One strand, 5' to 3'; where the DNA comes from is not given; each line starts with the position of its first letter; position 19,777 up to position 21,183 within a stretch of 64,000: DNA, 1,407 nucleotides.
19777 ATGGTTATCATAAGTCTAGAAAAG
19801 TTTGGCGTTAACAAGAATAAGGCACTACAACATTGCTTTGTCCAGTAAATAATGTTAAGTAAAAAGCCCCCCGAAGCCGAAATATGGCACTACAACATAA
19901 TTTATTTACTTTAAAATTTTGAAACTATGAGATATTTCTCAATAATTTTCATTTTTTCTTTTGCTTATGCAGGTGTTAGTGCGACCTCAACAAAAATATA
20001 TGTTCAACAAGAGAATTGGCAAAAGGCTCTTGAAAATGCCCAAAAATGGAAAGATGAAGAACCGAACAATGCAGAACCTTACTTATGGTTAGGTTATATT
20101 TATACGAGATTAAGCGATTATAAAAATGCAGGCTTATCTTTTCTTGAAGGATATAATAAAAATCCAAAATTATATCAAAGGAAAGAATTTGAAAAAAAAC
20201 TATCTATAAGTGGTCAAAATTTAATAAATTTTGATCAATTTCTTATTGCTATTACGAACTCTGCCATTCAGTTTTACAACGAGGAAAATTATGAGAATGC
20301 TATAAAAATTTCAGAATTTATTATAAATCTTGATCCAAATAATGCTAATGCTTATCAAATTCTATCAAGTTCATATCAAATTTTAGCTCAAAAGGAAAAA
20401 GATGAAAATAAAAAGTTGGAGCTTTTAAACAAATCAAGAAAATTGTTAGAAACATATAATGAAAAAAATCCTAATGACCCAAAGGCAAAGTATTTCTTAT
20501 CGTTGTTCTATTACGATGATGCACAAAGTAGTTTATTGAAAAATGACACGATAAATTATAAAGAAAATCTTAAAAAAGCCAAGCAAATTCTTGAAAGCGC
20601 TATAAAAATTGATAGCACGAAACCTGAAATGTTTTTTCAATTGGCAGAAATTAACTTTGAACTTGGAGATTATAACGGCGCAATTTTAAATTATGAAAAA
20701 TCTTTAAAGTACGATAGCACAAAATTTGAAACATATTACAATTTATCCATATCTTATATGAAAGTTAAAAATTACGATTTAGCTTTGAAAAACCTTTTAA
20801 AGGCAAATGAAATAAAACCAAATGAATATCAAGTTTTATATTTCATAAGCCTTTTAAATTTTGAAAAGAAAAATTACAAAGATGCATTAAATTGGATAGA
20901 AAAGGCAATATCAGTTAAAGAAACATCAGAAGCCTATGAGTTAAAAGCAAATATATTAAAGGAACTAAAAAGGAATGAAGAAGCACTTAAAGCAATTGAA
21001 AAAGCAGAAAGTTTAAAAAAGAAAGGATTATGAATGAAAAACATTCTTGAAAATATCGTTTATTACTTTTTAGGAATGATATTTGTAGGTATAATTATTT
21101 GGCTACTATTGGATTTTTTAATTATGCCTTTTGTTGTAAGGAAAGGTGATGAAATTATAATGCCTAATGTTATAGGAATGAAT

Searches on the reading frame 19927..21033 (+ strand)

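Call 9: search_protein_families(library=ncbifam, proteins=[window:19927-21033:+])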
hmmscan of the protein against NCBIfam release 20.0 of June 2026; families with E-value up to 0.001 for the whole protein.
window:19927-21033:+ (368 aa): 12 families
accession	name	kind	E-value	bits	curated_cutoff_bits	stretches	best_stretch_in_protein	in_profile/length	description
NF040959.1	MamA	equivalog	1.2e-23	83.7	200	1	211-364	49-203/204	magnetosome protein MamA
TIGR02917.1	PEP_TPR_lipo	equivalog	1.6e-17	62.7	312.2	2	25-300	441-668/899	XrtA/PEP-CTERM system TPR-repeat protein PrsT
TIGR02521.1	type_IV_pilW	equivalog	1.2e-15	57.7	154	1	110-258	35-194/234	type IV pilus biogenesis/stability protein PilW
TIGR02552.1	LcrH_SycD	equivalog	7.2e-11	42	104.8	1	215-300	34-119/136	SycD/LcrH family type III secretion system chaperone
NF047371.1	FlcA_CTERM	equivalog_domain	9.2e-09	34.3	300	1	105-350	266-523/646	periplasmic flagellar collar protein FlcA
TIGR00540.1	TPR_hemY_coli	hypoth_equivalog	5.9e-08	31.9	142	0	27-69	304-346/385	heme biosynthesis-associated TPR protein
NF008757.0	PRK11788.1-5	equivalog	3.5e-06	26.4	363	1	194-346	182-327/388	lipopolysaccharide assembly protein LapB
NF033920.0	C39_PA2778_fam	equivalog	4.9e-06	26.2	150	1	212-297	169-254/255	PA2778 family cysteine peptidase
NF052415.1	T3SS_chap_SctY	equivalog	4.4e-05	24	70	0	277-358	16-101/106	type III secretion apparatus assembly chaperone SctY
TIGR00990.1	3a0801s09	subfamily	4.9e-05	22.2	757.25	1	205-336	370-502/615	mitochondrial import receptor subunit TOM70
NF033758.1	gliding_GltE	equivalog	6.9e-05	22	225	1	215-362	238-386/411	adventurous gliding motility TPR repeat lipoprotein GltE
NF047507.1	TPR_BatC_Lepto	exception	0.00025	20.6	175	1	223-301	48-130/214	TPR repeat-containing protein BatC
